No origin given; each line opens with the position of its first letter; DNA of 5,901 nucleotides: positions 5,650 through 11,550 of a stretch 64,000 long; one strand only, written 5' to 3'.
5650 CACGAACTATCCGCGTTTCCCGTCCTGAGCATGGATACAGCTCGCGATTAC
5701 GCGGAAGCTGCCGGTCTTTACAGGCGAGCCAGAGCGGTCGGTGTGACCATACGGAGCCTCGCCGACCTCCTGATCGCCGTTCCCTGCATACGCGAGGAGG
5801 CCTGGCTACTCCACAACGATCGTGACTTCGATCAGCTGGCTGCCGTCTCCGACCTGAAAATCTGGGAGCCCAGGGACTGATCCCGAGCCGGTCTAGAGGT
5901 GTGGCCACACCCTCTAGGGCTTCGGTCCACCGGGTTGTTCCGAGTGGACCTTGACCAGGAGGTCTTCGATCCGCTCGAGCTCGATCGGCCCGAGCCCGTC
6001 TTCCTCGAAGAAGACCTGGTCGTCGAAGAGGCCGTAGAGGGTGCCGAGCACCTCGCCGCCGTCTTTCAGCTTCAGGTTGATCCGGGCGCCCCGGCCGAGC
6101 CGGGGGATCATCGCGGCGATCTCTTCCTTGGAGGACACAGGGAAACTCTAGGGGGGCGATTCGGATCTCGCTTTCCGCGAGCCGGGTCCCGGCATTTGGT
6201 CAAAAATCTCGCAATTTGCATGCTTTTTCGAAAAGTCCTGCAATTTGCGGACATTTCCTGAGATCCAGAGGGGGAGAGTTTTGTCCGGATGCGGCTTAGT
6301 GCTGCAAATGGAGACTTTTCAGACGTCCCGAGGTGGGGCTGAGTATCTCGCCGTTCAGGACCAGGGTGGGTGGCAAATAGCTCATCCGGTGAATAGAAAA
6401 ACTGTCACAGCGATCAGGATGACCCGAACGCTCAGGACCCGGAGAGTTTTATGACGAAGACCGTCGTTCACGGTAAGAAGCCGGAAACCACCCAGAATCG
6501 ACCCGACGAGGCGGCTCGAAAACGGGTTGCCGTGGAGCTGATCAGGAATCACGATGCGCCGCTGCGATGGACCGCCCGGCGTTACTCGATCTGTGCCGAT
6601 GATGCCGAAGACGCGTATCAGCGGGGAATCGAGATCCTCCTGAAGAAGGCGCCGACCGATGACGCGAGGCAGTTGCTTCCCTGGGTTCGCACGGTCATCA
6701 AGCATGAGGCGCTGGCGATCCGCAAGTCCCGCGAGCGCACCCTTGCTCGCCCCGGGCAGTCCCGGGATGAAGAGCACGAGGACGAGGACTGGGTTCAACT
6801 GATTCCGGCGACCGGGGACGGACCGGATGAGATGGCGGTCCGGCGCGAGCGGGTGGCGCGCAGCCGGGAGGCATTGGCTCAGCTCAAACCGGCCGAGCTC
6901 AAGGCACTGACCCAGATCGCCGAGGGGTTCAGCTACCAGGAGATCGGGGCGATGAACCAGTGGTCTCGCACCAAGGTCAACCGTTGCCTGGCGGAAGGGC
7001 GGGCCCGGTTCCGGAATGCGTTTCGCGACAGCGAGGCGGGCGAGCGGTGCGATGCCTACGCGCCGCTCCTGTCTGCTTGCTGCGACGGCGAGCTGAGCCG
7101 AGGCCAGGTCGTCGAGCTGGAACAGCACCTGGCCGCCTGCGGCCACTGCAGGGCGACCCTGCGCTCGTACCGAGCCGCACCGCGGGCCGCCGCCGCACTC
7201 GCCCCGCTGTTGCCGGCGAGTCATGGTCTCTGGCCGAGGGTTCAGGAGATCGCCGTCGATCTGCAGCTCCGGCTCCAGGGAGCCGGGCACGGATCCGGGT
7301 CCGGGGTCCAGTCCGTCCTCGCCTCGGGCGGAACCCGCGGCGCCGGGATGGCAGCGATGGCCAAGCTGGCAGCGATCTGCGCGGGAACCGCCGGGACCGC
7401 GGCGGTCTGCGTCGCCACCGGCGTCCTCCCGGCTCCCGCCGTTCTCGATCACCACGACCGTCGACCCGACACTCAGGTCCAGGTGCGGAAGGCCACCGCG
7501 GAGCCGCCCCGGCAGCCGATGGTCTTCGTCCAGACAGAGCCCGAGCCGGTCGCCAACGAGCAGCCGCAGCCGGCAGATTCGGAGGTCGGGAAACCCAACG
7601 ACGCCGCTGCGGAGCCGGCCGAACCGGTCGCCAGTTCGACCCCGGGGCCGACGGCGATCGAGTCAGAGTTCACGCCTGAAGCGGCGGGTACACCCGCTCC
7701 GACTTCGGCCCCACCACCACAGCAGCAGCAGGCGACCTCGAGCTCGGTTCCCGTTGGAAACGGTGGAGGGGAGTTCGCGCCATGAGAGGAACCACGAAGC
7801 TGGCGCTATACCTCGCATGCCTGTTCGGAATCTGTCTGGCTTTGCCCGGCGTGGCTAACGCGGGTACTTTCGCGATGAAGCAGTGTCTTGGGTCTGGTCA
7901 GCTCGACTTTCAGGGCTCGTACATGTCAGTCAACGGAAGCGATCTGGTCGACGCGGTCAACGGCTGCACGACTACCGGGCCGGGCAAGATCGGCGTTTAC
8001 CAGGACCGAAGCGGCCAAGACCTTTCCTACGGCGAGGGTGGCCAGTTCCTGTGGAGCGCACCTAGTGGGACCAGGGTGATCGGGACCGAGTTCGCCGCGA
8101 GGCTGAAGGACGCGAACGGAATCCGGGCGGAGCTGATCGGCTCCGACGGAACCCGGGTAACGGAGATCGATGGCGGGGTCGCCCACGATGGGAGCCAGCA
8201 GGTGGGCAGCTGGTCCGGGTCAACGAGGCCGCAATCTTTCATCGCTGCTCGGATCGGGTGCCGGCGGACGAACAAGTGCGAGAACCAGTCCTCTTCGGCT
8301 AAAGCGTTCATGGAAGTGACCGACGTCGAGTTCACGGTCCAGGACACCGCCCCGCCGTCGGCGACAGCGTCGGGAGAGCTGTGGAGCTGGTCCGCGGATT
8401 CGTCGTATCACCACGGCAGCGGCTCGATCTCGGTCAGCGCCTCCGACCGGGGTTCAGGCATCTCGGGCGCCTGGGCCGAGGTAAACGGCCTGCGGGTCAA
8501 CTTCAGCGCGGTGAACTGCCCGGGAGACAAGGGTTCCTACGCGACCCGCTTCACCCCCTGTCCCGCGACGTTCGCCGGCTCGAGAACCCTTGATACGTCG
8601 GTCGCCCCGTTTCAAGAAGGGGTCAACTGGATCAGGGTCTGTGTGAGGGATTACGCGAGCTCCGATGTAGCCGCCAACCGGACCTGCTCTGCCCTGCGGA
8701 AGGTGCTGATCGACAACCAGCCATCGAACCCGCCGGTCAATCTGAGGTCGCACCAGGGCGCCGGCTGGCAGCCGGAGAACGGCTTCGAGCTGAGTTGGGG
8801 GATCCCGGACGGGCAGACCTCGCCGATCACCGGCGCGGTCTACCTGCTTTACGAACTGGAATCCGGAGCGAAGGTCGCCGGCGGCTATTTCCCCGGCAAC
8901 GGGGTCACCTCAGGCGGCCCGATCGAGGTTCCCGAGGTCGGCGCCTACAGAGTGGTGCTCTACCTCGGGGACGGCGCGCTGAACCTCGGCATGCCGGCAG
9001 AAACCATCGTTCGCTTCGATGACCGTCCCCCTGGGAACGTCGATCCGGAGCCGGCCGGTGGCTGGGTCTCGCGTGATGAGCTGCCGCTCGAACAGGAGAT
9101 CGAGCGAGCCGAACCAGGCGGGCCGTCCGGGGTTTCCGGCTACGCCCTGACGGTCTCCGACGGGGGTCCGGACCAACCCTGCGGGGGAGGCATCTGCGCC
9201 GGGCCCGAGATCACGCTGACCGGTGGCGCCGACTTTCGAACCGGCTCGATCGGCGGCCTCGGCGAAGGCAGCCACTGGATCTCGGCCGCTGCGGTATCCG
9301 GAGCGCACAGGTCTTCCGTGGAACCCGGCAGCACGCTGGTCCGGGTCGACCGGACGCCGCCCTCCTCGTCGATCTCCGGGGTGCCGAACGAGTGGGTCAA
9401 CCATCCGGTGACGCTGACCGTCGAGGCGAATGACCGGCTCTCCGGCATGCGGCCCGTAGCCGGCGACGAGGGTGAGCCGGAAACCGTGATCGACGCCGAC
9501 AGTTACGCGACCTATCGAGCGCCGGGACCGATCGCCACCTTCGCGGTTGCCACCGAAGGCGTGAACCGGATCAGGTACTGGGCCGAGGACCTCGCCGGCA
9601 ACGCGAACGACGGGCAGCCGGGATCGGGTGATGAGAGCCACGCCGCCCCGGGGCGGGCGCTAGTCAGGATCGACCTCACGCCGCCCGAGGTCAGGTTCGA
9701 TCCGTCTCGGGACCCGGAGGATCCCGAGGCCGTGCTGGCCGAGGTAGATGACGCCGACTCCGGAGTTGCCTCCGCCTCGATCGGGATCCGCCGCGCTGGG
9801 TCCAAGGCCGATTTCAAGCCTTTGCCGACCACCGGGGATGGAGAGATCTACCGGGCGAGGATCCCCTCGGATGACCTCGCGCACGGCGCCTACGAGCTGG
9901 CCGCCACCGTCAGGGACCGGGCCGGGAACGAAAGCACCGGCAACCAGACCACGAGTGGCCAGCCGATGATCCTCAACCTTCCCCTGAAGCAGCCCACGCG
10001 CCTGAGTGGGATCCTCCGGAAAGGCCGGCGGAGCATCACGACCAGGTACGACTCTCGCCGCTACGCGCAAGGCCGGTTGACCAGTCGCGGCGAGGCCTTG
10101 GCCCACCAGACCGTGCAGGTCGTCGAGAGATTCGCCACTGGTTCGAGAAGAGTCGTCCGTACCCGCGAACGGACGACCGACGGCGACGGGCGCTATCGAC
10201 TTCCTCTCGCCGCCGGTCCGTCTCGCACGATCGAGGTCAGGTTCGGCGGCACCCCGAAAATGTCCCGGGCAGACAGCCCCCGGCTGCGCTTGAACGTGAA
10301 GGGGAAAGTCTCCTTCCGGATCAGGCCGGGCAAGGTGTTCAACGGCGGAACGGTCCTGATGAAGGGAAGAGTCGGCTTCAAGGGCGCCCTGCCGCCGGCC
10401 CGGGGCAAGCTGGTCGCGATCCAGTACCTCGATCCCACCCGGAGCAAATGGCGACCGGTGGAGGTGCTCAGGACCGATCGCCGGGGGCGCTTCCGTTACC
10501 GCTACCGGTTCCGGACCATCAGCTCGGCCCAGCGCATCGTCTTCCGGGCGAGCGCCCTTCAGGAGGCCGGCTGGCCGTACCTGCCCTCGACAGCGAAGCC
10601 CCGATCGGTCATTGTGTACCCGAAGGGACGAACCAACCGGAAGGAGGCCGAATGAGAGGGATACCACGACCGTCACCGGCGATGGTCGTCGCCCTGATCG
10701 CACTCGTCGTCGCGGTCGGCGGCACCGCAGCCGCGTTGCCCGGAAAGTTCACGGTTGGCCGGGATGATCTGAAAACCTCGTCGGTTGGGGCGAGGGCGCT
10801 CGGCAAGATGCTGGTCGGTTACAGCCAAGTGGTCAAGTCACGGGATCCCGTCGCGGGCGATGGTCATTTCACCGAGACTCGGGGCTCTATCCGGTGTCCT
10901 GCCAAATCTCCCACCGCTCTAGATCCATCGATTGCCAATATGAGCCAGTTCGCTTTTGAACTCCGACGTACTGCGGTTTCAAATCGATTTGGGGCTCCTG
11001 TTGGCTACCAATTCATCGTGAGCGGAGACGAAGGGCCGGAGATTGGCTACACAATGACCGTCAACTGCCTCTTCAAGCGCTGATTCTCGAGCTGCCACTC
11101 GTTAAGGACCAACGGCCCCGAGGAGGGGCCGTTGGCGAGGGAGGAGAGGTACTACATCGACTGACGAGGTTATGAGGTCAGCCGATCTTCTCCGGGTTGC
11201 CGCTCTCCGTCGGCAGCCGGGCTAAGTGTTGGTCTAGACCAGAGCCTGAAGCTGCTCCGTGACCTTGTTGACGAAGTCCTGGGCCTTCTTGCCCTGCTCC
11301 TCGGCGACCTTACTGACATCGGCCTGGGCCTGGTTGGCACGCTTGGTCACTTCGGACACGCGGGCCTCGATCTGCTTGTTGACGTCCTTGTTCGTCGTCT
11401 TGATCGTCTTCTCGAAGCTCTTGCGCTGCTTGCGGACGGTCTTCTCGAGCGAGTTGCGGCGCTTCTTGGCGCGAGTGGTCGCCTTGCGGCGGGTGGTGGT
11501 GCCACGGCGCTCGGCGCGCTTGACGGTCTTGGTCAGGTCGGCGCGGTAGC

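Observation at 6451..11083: Single-polypeptide ECF sigma / ZAS anti-sigma / TM fusion coupled to a giant Ig-like surface protein and a small anchored protein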

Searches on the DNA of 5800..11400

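Call 28: search_rna_families(source=window, start=5800, end=11400, threshold=evalue, max_evalue=1)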
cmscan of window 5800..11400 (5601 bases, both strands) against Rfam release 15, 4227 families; matches with E-value up to 1: 0.
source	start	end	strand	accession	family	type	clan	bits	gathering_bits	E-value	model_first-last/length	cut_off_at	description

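Call 76: search_rna_families(source=window, start=11060, end=11260, threshold=evalue, max_evalue=10)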
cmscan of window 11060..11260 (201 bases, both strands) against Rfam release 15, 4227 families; matches with E-value up to 10: 6.
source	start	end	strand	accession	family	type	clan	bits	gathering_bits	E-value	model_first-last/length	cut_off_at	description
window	11109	11135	+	RF03934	mir-m107-1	Gene; miRNA;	-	14.6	83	3.6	1-65/65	no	mir-m107-1 microRNA precursor family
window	11109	11135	-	RF03934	mir-m107-1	Gene; miRNA;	-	14.6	83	3.7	1-65/65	no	mir-m107-1 microRNA precursor family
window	11104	11190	-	RF02344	ar14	Gene; sRNA;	-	14.4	58.8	0.95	1-123/123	no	Alphaproteobacterial ar14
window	11060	11157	+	RF03685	MIR9677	Gene; miRNA;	-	13.7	90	7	23-87/87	5'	MIR9677 microRNA precursor family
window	11102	11221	-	RF02232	sX13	Gene; sRNA;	-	10.6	50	8.2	1-115/115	no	Xanthomonadaceae sRNA sX13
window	11128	11184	+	RF01276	sR53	Gene; snRNA; snoRNA; CD-box;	-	9.9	49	4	1-60/60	no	Small nucleolar RNA sR53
